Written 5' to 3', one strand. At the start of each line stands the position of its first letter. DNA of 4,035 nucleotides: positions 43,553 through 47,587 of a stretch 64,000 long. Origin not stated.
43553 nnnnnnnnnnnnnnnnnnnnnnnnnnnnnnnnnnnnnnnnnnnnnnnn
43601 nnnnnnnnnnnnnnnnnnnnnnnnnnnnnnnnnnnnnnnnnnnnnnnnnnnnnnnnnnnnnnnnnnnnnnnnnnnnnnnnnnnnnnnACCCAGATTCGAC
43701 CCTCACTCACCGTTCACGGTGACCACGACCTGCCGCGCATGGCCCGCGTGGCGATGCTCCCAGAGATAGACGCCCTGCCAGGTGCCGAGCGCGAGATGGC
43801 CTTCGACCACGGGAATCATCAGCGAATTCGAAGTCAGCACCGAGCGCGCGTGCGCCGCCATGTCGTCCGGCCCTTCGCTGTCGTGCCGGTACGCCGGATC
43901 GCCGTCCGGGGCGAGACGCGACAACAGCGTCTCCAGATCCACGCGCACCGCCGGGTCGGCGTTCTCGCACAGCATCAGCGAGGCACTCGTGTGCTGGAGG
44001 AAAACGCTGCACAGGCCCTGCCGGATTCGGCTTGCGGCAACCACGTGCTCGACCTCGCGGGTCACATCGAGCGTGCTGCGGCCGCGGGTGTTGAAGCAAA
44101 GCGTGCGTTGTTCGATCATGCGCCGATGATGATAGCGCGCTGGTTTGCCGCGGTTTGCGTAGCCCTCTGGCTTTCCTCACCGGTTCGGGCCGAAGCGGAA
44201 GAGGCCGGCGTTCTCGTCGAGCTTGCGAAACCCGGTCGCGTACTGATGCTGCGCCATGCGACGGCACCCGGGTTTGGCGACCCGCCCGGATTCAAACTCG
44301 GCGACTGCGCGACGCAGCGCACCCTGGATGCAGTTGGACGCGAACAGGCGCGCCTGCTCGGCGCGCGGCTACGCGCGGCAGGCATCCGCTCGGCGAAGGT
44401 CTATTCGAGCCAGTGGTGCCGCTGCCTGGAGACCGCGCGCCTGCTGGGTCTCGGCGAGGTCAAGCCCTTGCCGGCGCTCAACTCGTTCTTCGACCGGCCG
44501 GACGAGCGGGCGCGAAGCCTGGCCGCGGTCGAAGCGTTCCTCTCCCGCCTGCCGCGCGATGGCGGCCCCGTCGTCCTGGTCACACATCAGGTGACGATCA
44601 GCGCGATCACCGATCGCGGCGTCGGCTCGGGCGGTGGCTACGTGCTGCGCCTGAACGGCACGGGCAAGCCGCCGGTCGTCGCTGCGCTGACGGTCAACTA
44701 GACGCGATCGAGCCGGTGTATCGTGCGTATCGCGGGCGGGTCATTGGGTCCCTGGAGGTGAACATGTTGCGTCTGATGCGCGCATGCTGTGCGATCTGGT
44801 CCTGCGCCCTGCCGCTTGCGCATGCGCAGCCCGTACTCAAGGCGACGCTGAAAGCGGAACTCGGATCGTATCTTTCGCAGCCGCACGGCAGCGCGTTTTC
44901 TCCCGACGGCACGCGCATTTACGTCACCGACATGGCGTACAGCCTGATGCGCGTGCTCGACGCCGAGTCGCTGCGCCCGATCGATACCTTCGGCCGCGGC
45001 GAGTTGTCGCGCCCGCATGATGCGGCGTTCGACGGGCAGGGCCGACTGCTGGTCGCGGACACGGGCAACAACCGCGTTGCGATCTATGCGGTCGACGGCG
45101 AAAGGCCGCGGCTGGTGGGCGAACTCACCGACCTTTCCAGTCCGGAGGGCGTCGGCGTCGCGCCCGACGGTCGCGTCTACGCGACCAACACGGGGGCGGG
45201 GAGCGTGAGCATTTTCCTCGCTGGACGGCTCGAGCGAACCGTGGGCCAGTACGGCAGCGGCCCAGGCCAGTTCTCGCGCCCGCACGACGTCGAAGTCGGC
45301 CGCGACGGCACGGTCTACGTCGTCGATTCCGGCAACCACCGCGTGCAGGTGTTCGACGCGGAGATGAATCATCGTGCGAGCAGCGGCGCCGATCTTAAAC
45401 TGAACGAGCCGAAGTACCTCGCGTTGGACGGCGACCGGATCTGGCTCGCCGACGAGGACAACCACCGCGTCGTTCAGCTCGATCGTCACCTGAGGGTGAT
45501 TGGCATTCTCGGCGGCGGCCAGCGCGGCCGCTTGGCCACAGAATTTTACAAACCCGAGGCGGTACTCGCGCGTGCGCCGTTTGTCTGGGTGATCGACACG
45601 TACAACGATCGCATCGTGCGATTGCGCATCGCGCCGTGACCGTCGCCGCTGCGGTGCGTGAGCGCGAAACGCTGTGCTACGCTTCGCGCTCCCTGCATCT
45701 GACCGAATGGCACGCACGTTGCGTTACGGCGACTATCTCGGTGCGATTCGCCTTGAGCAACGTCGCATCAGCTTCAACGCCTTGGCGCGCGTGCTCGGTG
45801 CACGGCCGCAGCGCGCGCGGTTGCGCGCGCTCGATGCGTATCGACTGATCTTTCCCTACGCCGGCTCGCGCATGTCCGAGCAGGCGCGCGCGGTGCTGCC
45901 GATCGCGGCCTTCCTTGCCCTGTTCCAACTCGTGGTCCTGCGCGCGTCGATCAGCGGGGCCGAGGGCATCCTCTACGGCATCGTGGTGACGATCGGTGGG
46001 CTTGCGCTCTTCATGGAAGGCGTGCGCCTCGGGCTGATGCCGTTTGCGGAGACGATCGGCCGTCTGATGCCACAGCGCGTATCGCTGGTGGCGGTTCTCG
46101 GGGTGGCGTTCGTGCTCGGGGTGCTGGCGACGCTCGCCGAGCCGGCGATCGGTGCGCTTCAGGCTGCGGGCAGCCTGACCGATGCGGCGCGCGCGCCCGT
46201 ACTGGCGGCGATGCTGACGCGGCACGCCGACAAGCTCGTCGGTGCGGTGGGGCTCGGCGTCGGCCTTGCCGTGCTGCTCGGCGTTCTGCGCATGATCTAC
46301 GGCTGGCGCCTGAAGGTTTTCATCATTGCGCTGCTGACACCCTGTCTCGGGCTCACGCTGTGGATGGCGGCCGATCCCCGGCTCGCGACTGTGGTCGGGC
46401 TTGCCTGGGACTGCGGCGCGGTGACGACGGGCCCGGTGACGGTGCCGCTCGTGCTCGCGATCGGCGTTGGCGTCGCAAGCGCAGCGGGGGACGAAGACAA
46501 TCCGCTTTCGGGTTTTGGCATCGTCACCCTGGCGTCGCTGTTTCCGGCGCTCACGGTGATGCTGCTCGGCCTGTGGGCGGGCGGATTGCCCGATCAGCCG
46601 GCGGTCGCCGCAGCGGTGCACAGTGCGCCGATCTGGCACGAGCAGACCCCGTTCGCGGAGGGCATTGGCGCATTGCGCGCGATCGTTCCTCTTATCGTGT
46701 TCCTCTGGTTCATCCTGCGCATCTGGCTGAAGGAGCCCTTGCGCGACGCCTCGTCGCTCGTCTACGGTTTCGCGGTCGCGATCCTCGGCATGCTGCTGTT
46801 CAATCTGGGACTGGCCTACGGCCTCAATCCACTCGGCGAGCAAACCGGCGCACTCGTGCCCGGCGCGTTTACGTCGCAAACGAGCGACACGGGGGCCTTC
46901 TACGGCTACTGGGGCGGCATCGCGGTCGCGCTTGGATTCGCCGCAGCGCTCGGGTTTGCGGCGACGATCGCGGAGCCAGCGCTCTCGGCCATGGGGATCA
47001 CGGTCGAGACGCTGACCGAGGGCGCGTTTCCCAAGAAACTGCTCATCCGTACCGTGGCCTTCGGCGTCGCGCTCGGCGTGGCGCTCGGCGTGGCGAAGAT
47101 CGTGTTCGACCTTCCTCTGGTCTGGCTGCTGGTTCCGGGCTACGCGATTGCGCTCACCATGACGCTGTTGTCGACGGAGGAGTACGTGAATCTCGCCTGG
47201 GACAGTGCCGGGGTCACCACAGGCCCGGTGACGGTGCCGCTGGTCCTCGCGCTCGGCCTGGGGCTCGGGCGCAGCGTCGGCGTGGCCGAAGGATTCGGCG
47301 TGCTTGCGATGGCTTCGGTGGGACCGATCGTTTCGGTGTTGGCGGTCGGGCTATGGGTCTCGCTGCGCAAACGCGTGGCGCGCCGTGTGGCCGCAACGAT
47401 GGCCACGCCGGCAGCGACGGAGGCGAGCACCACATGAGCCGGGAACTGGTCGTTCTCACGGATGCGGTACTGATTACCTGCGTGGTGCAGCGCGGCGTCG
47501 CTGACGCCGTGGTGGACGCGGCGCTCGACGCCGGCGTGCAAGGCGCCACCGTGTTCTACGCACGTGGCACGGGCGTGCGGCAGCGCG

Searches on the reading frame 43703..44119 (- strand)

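Call 46: search_protein_families(library=pfam, proteins=[window:43703-44119:-], max_evalue=0.00001)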
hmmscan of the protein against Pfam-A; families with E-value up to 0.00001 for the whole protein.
window:43703-44119:- (138 aa): 1 family
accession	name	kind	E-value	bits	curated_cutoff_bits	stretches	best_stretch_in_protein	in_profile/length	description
PF01894.22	UPF0047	-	1.5e-41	141.7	27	1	18-135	1-117/117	Uncharacterised protein family UPF0047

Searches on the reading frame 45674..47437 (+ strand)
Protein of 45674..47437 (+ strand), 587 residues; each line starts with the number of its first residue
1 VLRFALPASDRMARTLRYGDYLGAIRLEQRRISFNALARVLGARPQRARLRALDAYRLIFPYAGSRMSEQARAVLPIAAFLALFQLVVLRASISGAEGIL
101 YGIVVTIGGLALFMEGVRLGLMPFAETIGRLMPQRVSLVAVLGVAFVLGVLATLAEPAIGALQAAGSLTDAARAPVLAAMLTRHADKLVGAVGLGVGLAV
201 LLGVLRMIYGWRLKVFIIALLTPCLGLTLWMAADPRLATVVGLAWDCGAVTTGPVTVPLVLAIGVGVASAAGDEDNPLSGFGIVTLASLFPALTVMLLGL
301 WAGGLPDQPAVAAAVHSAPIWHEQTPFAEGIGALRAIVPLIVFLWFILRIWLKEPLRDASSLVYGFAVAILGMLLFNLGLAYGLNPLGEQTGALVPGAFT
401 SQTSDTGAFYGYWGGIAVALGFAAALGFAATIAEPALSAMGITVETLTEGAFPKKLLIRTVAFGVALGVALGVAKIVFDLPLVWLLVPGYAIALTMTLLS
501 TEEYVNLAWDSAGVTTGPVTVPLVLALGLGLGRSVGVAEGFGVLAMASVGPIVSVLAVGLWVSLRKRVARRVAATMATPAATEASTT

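Call 46: search_protein_families(library=pfam, proteins=[window:45674-47437:+], max_evalue=0.00001)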
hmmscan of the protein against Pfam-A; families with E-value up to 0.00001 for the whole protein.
window:45674-47437:+ (587 aa): 1 family
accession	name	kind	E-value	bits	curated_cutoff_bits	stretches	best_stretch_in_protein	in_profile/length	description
PF07556.16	DUF1538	-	5.1e-105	349.8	22.6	2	341-560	2-210/211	Protein of unknown function (DUF1538)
